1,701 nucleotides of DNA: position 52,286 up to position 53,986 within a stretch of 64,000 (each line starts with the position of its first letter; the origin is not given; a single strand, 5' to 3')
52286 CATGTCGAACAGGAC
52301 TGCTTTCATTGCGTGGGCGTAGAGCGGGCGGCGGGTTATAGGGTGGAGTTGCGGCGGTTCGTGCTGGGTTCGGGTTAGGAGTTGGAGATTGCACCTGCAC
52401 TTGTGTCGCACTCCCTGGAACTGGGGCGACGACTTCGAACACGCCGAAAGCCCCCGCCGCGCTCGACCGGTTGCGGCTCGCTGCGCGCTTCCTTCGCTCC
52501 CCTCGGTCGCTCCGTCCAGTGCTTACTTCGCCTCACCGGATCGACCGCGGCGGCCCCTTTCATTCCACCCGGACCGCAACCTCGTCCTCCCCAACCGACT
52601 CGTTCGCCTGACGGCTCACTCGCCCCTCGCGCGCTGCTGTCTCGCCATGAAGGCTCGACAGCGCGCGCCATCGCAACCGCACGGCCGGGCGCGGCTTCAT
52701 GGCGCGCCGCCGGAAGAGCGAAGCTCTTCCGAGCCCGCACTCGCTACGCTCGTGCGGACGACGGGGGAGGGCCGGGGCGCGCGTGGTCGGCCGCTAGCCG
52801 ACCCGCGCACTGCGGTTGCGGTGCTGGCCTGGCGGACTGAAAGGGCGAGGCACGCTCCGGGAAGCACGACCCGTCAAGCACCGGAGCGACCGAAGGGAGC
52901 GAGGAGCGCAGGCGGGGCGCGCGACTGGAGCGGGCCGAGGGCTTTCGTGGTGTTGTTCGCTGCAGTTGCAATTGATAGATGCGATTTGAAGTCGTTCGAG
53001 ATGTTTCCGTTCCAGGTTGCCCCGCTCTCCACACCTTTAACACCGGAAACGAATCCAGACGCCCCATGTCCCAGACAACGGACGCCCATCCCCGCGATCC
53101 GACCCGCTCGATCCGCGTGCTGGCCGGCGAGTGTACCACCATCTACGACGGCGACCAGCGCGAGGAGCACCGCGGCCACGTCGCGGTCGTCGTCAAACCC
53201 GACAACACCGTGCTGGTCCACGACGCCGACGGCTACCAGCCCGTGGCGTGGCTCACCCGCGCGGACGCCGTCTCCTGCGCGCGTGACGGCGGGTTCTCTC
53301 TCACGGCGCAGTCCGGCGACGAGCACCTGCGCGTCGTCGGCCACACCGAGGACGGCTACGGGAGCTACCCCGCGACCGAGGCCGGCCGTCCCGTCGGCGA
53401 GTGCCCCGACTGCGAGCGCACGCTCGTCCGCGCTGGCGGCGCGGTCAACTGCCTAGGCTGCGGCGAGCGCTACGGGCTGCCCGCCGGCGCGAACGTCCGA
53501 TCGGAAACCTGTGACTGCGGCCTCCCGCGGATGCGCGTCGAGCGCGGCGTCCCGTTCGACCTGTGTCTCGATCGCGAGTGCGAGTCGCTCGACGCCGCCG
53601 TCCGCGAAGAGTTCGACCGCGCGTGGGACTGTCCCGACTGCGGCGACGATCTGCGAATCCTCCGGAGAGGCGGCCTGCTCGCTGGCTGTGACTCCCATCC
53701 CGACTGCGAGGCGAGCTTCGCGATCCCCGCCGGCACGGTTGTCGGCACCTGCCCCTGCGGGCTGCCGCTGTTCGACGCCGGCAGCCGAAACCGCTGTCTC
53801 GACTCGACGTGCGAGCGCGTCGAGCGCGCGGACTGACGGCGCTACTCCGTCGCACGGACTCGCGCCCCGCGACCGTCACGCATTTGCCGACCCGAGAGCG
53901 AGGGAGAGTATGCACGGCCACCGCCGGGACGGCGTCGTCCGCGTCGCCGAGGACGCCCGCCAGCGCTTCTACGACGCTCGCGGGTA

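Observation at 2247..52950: Pair of ~510-bp hairpin-dense inverted repeats, 50 kb apart, bracketing most of the window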

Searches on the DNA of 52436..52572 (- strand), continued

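Call 84: search_with_rna_model(model_id=R1, sources=[L006, L007, L009, L010, L011, L012, L013, L014, L016, L017, L018, L019, L020, L021, L022, L023, L024, L025, L026, L027, L028, L029, L030, L032, L033, L034, L035, L036, L037, L038, L039, L040, L042, L043, L044, L045, L046, L047, L048, L049, L050, L051, L052, L053, L054, L055, L056, L058, L059, L062, L063, L064, L065, L066, L067, L068, L069, L070, L071, L072, L073, L074, L075, L076, L077, L078, L079, L080, L081, L082, L083, L084, L085, L087, L088, L089, L090, L091, L092, L093, L094, L095, L096, L097, L098, L099, L100, L101, L102, L103, L104, L105, L106, L107, L108, L109, L110, L111, L112, L113], max_evalue=1e-8, make_alignment=true)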
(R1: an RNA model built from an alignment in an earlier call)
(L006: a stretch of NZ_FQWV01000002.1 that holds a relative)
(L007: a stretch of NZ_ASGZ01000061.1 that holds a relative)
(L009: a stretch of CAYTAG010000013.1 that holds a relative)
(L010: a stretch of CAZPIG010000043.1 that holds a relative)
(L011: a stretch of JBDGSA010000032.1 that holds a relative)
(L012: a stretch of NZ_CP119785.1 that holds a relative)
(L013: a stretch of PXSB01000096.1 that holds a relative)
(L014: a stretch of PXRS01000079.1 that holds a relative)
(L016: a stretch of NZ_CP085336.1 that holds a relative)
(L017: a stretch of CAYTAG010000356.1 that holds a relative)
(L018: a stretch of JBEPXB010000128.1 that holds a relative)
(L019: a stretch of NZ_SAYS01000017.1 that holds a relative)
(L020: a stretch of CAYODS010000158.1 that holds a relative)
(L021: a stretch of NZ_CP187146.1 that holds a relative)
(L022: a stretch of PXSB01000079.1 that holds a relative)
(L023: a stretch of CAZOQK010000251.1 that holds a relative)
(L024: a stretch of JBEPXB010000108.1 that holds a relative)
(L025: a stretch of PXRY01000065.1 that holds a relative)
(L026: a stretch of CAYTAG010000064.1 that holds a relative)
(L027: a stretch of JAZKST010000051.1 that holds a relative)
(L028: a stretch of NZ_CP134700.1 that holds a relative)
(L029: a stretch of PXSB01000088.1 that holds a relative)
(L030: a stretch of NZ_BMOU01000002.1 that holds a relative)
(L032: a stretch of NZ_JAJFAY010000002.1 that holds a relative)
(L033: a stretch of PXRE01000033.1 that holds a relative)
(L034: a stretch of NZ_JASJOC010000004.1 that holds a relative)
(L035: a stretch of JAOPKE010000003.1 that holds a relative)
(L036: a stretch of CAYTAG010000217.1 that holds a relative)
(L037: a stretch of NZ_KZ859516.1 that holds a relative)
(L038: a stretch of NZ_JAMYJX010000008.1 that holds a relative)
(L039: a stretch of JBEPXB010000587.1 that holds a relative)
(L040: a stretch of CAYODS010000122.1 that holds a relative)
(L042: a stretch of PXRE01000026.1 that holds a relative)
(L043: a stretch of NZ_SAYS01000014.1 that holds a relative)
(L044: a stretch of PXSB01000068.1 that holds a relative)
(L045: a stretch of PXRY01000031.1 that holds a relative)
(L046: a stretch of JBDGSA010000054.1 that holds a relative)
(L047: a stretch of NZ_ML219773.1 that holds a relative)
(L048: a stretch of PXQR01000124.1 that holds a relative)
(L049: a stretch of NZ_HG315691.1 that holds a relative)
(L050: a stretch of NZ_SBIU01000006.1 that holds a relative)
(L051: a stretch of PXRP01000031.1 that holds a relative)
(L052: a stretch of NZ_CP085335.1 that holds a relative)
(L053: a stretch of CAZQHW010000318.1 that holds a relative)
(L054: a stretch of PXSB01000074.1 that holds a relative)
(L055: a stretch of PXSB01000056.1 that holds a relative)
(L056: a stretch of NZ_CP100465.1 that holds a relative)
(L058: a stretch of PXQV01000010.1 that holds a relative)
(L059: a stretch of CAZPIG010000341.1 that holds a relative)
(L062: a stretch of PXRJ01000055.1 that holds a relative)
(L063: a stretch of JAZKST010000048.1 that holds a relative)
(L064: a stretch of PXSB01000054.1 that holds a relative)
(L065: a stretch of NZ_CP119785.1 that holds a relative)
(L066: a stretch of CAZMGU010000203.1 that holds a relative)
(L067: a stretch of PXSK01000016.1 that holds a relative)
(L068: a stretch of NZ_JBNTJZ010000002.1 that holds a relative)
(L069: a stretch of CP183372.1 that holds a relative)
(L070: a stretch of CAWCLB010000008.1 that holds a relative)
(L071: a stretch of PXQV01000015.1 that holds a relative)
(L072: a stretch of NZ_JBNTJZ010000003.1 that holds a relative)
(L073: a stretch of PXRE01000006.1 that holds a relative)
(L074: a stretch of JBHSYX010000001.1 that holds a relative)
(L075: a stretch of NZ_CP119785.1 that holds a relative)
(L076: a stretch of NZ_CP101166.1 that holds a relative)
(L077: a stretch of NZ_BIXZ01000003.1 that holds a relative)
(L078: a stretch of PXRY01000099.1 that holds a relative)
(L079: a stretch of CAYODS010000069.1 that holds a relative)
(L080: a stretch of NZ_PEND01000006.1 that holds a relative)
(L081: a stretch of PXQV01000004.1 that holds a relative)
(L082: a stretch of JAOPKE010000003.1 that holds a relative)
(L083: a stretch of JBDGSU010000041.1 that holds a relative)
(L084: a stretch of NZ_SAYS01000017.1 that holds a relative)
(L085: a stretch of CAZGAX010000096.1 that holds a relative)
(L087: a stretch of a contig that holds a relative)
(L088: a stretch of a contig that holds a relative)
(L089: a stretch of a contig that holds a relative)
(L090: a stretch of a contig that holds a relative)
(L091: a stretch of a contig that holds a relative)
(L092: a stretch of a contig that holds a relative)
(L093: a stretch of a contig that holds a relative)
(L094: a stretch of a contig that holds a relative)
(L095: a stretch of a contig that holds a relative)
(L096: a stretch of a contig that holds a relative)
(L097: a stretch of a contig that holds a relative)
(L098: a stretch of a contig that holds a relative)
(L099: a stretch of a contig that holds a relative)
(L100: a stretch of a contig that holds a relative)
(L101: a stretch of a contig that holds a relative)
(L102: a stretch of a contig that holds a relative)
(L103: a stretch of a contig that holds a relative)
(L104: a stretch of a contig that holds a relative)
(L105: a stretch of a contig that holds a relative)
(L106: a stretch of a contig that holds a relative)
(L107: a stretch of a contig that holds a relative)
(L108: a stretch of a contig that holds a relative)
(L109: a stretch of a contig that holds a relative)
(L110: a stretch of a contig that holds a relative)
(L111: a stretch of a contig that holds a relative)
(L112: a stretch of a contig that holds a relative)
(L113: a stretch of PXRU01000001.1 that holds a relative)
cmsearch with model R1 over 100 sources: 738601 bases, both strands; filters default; matches with E-value up to 1e-8: 105.
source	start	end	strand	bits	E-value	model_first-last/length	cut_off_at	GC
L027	2024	2150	-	136.7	9.2e-27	1-127/127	no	0.69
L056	6950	7072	-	131.3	1.3e-25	1-127/127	no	0.71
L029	3616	3742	+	129.8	2.7e-25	1-127/127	no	0.68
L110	3343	3461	-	127.9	6.9e-25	1-127/127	no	0.7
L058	6777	6899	+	125.7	2.1e-24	1-127/127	no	0.72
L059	278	411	-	124.2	4.4e-24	1-127/127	no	0.69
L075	2763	2888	-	124.1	4.4e-24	1-127/127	no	0.64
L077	5843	5971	+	123.3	6.7e-24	1-127/127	no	0.68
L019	2747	2872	-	123.2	7e-24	1-127/127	no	0.67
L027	1869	1998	+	122.6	9.5e-24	1-127/127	no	0.7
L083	422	550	-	122.3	1.1e-23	1-127/127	no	0.71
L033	6343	6469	-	122.3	1.1e-23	1-127/127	no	0.72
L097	6448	6578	+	121.9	1.3e-23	1-127/127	no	0.71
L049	2649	2777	+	121.8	1.4e-23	1-127/127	no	0.68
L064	5718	5848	+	121.7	1.5e-23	1-127/127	no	0.7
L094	4336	4461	-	119.9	3.6e-23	1-127/127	no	0.65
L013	5217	5347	-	119.4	4.6e-23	1-127/127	no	0.69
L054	6733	6863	-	119.2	5e-23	1-127/127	no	0.74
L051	6487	6612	-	118.8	6e-23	1-127/127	no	0.75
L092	1068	1196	-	118.2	8.2e-23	1-127/127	no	0.74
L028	6382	6509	+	116.8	1.7e-22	1-127/127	no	0.66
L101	1571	1693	+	115.8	2.7e-22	1-127/127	no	0.75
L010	4451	4579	+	113.3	9.4e-22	1-127/127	no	0.76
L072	6354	6476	-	112.7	1.2e-21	1-127/127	no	0.68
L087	3817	3941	+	112.7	1.2e-21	1-127/127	no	0.72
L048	227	362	-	112.2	1.6e-21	1-127/127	no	0.72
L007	483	612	-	111.6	2.1e-21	1-127/127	no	0.73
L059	150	276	+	109.8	5.2e-21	1-127/127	no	0.73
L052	390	508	-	109.7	5.5e-21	1-127/127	no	0.7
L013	1350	1482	+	109.1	7.5e-21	1-127/127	no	0.68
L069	2949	3065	+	108.8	8.6e-21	1-127/127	no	0.73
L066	1465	1584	+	108.8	8.7e-21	1-127/127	no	0.72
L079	7785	7914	-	108.5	1e-20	1-127/127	no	0.74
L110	3485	3607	+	108.1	1.2e-20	1-127/127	no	0.7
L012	3800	3928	-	107.9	1.3e-20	1-127/127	no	0.67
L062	3233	3368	-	107.7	1.4e-20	1-127/127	no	0.66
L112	4322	4441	-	106.6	2.5e-20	1-127/127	no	0.68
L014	2030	2152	-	105.8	3.7e-20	1-127/127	no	0.71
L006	7795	7915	-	105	5.5e-20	1-127/127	no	0.71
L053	122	249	+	104.6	6.7e-20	1-127/127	no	0.75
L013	6557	6689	-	103.8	1e-19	1-127/127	no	0.69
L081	869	999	-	103.8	1e-19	1-127/127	no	0.73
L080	6842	6964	-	103.7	1.1e-19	1-127/127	no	0.73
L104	487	621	-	103.5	1.1e-19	1-127/127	no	0.72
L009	3484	3655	+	103.5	1.2e-19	1-127/127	no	0.72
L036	1138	1258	+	103.1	1.5e-19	1-127/127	no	0.74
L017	1613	1737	+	102.9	1.6e-19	1-127/127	no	0.77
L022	6278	6408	-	101.8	2.7e-19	1-127/127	no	0.76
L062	3383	3516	+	100.5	5.1e-19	1-127/127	no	0.7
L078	523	659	+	99.5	8.3e-19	1-127/127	no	0.72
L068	6314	6433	+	99.4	8.6e-19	1-127/127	no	0.74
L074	4101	4219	-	98.2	1.6e-18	1-127/127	no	0.72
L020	61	188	+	97.6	2.2e-18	1-127/127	no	0.73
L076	1275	1405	+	96.6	3.6e-18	1-127/127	no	0.76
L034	6760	6890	+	96.4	3.8e-18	1-127/127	no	0.71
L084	2646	2756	-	96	4.8e-18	1-127/127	no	0.68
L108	2000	2132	-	94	1.2e-17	1-127/127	no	0.78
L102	4236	4371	+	93.6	1.6e-17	1-127/127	no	0.76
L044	6661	6851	+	93.1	2e-17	1-127/127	no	0.59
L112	4465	4645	+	92.9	2.2e-17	1-127/127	no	0.66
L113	1687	1826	+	92.9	2.2e-17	1-127/127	no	0.72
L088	4167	4347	-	92.1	3.2e-17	1-127/127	no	0.63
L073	2783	2925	+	91.9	3.5e-17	1-127/127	no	0.73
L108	2198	2336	+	91.5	4.3e-17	1-127/127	no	0.73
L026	7500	7642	-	91.4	4.6e-17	1-127/127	no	0.75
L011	2926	3064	+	90.7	6.5e-17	1-127/127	no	0.76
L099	6000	6138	+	90.4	7.5e-17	1-127/127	no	0.69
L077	5690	5822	-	89.6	1.1e-16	1-127/127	no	0.65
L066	1333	1452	-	89.4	1.2e-16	1-127/127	no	0.7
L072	6500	6620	+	88.5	1.9e-16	1-127/127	no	0.67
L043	7899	8000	+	88.2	2.2e-16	1-102/127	3'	0.66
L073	3706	3883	-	84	1.7e-15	1-127/127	no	0.73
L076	1079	1208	-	83.7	2.1e-15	1-127/127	no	0.75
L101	5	147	+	83.2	2.6e-15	1-127/127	no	0.76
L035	2524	2644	+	83.2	2.6e-15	1-127/127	no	0.71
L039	2076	2184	+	83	2.9e-15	1-127/127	no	0.74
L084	2771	2945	+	82.6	3.6e-15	1-127/127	no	0.65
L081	7909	8000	+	78.6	2.5e-14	1-91/127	3'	0.74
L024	4506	4697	+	78.4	2.8e-14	1-127/127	no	0.66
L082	3121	3240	+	78.4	2.8e-14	1-127/127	no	0.69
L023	2825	2995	-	75.8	1e-13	1-127/127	no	0.66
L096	6500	6666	+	73.6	3e-13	1-127/127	no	0.7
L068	6055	6290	-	73.4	3.2e-13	1-127/127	no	0.62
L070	870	1008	-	71.9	6.8e-13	1-127/127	no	0.64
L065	5216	5401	+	71.2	9.7e-13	1-127/127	no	0.64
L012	3949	4116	+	70.6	1.3e-12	1-127/127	no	0.68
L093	7449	7606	-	68.3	4.1e-12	1-127/127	no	0.78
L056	7096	7263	+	64.3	3e-11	1-127/127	no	0.71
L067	6083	6267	-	62.9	5.7e-11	1-127/127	no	0.65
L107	4306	4460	+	62.9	5.8e-11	1-127/127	no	0.68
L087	3627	3797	-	61.3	1.3e-10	1-127/127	no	0.7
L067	6279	6397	+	61.3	1.3e-10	1-127/127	no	0.71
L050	340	468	+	60.7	1.8e-10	1-127/127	no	0.7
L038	3444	3588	+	60.3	2.1e-10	1-127/127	no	0.63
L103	7007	7125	-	60.1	2.3e-10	1-127/127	no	0.66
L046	6630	6765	+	59.8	2.7e-10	1-127/127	no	0.71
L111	6999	7166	+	59.3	3.5e-10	1-127/127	no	0.67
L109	6120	6245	+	58.9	4.1e-10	1-127/127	no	0.68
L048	1197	1390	+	58.8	4.5e-10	1-127/127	no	0.64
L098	3930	4033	+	58.4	5.3e-10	15-115/127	no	0.6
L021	5040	5171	+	57.9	6.9e-10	1-127/127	no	0.76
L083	593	676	-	56.2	1.6e-09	23-107/127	no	0.69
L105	3094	3231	-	54.3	4.1e-09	1-127/127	no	0.65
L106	2571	2637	-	52.8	8.3e-09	1-127/127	no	0.7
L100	6756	6878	-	52.7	8.9e-09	1-127/127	no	0.71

Alignment A6: 105 matches aligned to the model, 347 columns, each read 5' to 3' on its own strand. Consensus structure (alignment columns), stored with it:
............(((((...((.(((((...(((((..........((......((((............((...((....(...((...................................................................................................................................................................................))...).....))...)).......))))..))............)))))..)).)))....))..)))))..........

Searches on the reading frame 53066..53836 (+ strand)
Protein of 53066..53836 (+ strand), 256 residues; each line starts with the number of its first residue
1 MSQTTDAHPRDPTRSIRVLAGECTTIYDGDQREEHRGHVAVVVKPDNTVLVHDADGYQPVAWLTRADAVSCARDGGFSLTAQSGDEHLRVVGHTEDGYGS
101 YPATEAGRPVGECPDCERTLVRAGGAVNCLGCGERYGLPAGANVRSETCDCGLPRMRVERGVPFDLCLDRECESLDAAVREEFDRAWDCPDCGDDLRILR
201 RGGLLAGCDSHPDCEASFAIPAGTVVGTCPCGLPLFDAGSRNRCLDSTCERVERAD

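Call 88: search_protein_families(library=pfam, proteins=[window:53066-53836:+])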
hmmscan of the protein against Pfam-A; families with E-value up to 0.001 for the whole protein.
window:53066-53836:+ (256 aa): 3 families
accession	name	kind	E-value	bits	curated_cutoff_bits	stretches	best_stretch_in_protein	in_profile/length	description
PF21003.3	NucS_N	-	2.3e-06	27.9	23.9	1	14-91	2-83/100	Endonuclease NucS N-terminal PH-like domain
PF07191.17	Zn_ribbon_6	-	0.00036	20.9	25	0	177-201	24-44/67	Double zinc ribbon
PF19335.5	HMBD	-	0.00081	19.7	23.6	0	111-121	16-26/28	Heavy metal binding domain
